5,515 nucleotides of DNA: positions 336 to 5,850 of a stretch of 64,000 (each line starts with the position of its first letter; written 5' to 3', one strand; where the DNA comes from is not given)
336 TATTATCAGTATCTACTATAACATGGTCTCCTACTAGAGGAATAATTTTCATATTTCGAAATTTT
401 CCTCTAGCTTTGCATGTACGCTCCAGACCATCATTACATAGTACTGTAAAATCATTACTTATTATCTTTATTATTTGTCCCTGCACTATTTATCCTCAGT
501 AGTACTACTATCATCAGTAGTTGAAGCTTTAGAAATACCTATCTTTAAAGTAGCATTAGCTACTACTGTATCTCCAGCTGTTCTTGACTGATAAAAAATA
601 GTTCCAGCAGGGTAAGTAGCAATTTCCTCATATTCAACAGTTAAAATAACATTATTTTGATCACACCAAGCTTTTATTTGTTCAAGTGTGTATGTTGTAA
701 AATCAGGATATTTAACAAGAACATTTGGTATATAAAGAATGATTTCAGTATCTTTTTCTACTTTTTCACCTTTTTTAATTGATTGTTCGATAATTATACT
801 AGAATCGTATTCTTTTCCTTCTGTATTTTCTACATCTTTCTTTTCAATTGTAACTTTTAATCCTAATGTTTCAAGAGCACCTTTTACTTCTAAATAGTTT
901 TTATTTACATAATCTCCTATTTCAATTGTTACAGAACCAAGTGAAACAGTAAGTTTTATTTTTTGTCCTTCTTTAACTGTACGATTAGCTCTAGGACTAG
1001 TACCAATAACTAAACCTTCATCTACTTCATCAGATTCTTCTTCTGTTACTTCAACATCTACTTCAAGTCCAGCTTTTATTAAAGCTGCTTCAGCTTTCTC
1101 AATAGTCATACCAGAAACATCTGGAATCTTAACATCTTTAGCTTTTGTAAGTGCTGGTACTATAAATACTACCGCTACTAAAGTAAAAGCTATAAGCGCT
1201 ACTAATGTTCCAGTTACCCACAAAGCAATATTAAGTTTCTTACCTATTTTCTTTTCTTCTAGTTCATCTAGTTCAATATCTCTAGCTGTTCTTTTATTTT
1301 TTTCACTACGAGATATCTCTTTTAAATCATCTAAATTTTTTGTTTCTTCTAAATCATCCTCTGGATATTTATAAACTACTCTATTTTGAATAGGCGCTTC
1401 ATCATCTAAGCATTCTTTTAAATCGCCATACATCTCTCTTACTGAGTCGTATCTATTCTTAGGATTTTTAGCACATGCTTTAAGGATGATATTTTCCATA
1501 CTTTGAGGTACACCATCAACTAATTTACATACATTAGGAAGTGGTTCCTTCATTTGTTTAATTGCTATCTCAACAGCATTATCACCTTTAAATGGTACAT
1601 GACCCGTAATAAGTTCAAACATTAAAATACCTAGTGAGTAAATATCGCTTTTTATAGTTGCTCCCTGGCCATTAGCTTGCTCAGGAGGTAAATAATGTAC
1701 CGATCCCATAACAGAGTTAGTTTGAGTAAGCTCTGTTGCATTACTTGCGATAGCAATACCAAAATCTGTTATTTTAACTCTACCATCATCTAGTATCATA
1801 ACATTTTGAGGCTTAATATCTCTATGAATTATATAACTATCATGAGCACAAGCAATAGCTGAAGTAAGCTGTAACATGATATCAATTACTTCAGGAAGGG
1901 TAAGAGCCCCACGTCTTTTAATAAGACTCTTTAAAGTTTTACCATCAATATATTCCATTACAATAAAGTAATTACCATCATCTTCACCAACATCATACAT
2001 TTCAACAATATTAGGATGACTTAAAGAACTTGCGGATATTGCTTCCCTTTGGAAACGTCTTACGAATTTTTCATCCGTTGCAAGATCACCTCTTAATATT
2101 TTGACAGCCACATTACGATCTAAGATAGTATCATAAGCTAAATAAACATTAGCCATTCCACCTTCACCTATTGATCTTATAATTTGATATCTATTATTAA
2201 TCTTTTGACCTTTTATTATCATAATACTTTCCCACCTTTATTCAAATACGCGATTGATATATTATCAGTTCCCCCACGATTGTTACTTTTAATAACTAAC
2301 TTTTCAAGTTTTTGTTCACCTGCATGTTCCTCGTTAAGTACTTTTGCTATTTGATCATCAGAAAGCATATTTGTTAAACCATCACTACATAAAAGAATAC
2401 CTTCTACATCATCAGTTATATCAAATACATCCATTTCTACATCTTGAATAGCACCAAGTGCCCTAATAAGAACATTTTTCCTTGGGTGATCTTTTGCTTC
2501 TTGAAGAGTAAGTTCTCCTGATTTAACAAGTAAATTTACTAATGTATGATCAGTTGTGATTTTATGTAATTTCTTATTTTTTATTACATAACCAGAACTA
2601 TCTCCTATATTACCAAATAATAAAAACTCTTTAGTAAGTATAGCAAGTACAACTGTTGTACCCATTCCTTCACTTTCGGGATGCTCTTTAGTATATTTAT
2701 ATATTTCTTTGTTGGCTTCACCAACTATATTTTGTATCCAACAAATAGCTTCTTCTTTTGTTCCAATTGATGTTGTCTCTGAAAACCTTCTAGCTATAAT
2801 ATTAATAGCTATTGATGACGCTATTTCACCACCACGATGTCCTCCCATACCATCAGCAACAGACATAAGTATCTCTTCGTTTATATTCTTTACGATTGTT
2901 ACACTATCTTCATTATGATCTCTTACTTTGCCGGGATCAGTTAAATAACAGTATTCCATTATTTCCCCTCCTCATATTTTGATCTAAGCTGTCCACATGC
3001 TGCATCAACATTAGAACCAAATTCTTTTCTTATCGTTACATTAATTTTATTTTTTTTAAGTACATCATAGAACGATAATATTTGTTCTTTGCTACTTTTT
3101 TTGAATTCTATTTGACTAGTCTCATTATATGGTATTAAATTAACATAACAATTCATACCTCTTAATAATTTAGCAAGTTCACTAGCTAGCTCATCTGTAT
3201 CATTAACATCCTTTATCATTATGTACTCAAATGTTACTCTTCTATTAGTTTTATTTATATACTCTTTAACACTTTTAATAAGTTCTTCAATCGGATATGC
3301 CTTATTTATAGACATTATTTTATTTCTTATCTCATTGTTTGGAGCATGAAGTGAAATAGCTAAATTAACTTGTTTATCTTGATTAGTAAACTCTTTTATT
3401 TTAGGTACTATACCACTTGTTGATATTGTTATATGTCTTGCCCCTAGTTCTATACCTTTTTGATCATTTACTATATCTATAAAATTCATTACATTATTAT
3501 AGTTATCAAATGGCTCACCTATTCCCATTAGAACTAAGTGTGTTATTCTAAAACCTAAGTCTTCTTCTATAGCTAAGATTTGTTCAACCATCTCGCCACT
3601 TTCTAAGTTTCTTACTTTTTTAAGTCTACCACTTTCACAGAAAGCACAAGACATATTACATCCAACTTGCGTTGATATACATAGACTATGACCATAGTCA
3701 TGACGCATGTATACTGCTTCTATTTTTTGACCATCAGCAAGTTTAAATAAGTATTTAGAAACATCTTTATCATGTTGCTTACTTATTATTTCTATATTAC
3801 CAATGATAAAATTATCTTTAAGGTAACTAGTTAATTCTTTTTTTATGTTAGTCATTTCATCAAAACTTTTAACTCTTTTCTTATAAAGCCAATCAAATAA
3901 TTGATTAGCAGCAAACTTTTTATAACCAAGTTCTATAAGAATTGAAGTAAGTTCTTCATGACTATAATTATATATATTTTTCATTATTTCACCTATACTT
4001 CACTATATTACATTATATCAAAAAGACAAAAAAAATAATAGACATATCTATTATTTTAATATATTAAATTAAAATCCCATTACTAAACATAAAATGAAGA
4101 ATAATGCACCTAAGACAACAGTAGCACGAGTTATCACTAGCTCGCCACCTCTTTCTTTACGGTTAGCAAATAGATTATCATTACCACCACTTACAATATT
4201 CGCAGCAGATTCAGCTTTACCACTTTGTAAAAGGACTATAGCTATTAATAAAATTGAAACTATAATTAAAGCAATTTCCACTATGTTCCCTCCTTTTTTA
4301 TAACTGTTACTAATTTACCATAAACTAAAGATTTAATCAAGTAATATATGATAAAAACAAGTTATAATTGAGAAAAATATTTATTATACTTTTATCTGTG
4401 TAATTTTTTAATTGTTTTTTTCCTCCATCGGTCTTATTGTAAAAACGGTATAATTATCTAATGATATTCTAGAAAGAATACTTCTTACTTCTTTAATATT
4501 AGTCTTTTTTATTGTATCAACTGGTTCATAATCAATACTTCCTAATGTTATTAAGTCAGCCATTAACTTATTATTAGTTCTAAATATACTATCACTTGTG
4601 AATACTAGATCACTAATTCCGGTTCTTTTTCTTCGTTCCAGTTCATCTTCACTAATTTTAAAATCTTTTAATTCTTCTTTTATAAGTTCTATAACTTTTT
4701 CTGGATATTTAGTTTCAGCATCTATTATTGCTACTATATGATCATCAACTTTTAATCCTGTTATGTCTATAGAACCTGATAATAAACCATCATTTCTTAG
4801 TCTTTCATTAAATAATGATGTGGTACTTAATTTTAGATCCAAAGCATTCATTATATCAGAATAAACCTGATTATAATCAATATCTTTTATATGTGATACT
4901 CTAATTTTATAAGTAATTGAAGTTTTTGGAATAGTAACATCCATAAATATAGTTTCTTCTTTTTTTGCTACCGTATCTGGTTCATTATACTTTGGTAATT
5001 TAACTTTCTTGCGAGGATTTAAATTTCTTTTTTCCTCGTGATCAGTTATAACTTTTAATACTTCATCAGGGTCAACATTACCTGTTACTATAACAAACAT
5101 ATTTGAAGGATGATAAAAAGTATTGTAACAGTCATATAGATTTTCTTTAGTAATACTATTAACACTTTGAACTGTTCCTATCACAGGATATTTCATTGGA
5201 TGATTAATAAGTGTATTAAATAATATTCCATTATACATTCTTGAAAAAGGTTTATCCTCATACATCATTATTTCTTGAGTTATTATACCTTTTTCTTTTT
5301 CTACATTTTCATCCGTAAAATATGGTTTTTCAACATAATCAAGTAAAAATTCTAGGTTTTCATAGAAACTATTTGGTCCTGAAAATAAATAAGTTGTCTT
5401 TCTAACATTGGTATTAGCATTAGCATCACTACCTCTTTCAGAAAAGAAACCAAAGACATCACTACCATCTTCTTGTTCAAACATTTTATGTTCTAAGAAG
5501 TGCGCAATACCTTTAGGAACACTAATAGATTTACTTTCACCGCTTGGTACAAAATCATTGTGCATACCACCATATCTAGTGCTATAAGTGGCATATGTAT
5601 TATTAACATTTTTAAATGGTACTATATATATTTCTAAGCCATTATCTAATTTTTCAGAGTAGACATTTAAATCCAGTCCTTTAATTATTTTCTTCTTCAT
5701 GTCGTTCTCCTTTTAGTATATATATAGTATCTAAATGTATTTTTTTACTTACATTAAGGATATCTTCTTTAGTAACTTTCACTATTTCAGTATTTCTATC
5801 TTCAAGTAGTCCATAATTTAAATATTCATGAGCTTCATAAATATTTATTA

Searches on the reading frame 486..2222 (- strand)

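Call 37: search_protein_families(library=pfam, proteins=[window:486-2222:-], max_evalue=0.001)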
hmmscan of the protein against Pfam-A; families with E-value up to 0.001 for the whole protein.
window:486-2222:- (578 aa): 6 families
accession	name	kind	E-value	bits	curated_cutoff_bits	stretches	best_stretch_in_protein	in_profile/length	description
PF00069.31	Pkinase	-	3.1e-56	191.1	31.7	1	12-258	1-252/263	Protein kinase domain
PF07714.23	PK_Tyr_Ser-Thr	-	9.6e-40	136.9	23.1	1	13-258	2-249/258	Protein tyrosine and serine/threonine kinase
PF03793.24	PASTA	-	4.5e-36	123.1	23.2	3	364-427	1-63/64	PASTA domain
PF03109.22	ABC1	-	7.2e-06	25.7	22.9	1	83-160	141-217/244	ABC1 atypical kinase-like domain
PF01636.29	APH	-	0.00021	21.6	23.2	0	121-149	163-188/239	Phosphotransferase enzyme family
PF14531.12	Kinase-like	-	0.00036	20.3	25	1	95-235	130-267/289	Kinase-like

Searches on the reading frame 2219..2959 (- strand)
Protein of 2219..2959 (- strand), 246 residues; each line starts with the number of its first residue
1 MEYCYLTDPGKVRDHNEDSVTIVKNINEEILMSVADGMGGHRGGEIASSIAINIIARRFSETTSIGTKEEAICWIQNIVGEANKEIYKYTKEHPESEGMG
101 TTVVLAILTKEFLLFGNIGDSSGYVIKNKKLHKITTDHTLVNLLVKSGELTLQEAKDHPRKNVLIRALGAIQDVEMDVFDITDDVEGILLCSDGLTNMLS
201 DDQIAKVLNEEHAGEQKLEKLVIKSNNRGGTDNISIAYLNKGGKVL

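Call 37: search_protein_families(library=pfam, proteins=[window:2219-2959:-], max_evalue=0.001)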
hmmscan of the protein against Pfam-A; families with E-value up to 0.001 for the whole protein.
window:2219-2959:- (246 aa): 2 families
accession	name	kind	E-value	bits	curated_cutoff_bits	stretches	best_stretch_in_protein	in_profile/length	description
PF13672.11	PP2C_2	-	1.6e-18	67.5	24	1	14-203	10-182/209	Protein phosphatase 2C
PF00481.26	PP2C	-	7.2e-13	49.2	20.3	1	15-140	14-142/255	Protein phosphatase 2C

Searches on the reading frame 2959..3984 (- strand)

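Call 37: search_protein_families(library=pfam, proteins=[window:2959-3984:-], max_evalue=0.001)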
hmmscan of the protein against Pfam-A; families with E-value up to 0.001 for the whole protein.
window:2959-3984:- (341 aa): 4 families
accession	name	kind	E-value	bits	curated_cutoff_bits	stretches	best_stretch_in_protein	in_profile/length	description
PF04055.27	Radical_SAM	-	1.4e-16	61.5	29.5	1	103-264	1-158/166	Radical SAM superfamily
PF21016.3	RlmN_N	-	4.4e-16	58.8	24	1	3-61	2-60/60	Ribosomal RNA large subunit methyltransferase N-terminal domain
PF19238.5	Radical_SAM_2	-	5.5e-05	23.3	26.7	1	207-275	79-143/151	Radical SAM-like domain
PF13353.11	Fer4_12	-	0.00036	21.3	22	0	107-177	13-82/137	4Fe-4S single cluster domain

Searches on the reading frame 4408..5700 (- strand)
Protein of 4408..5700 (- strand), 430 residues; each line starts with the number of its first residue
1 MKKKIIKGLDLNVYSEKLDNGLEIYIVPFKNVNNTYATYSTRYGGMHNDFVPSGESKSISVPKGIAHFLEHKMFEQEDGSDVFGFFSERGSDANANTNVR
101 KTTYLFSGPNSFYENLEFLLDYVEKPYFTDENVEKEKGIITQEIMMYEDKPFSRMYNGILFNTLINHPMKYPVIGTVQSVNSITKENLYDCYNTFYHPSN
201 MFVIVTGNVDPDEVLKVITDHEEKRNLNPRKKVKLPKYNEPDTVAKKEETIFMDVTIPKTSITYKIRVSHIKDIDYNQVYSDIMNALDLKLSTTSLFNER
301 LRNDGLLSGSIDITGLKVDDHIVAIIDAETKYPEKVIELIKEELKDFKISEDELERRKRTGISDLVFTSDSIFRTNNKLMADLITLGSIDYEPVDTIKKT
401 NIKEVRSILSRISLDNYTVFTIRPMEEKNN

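Call 37: search_protein_families(library=pfam, proteins=[window:4408-5700:-], max_evalue=0.001)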
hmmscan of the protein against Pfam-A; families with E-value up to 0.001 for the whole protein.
window:4408-5700:- (430 aa): 2 families
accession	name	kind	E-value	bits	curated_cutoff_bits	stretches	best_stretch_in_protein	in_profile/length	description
PF05193.26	Peptidase_M16_C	-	1.5e-17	64.5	23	1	182-359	1-179/181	Peptidase M16 inactive domain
PF00675.25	Peptidase_M16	-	1.8e-14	54.3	22.3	1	63-176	31-148/149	Insulinase (Peptidase family M16)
